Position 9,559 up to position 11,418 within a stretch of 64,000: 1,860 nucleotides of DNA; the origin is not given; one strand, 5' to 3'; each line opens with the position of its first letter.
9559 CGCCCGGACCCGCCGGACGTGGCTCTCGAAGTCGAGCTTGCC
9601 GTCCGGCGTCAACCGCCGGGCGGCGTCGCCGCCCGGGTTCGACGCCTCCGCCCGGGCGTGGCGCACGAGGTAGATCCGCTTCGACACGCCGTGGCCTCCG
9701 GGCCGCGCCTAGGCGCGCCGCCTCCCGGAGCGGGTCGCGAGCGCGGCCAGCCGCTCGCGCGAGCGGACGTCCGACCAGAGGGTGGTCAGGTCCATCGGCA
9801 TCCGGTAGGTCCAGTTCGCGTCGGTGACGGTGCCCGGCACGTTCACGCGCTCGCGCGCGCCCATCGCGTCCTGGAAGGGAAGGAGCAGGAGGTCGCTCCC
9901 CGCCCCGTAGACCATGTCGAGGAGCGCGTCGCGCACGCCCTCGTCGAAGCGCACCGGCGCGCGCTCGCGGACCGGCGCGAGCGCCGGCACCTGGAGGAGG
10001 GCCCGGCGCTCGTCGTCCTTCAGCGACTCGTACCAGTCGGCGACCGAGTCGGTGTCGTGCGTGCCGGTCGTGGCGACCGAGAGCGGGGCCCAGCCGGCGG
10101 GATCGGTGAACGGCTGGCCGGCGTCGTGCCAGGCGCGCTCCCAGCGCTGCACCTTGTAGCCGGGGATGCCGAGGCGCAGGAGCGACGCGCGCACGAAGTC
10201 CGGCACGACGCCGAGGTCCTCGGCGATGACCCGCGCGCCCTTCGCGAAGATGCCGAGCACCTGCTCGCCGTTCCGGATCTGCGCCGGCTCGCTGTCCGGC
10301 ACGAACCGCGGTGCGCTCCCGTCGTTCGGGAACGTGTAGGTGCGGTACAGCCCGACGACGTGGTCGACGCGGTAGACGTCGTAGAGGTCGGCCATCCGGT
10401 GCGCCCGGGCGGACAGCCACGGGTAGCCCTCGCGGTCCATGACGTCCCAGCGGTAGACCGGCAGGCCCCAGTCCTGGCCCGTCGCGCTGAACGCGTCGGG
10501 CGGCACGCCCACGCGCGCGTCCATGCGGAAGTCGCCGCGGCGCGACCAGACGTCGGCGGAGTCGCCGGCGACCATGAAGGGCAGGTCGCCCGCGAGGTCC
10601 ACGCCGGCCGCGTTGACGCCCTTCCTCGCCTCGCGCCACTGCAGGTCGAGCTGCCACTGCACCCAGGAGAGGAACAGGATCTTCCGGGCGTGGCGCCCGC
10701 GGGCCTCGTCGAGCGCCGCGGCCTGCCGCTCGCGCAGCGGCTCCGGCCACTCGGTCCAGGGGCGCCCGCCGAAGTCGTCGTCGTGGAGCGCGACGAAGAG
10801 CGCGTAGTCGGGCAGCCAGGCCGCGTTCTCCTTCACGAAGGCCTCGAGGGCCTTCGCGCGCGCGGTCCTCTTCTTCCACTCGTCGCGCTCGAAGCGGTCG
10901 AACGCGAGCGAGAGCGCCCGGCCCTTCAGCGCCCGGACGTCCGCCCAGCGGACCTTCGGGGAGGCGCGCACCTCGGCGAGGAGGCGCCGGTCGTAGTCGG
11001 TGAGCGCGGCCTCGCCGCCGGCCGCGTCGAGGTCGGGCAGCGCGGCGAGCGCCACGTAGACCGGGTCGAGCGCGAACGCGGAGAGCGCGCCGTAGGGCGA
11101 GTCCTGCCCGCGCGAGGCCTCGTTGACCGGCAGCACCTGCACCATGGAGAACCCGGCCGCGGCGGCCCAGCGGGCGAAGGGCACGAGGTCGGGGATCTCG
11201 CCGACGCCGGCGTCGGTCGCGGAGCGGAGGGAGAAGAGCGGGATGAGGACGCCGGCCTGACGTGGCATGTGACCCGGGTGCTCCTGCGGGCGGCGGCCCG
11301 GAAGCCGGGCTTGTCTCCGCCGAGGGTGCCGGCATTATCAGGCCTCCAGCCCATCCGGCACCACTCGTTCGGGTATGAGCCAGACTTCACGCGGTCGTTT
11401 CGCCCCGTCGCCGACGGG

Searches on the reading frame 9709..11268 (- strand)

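Call 26: search_protein_families(library=pfam, proteins=[window:9709-11268:-], max_evalue=0.00001)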
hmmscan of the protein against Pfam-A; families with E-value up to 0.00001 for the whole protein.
window:9709-11268:- (519 aa): 1 family
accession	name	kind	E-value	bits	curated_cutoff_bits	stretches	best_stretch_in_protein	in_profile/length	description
PF02446.23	Glyco_hydro_77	-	3.8e-126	422.1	25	1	9-491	1-460/465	4-alpha-glucanotransferase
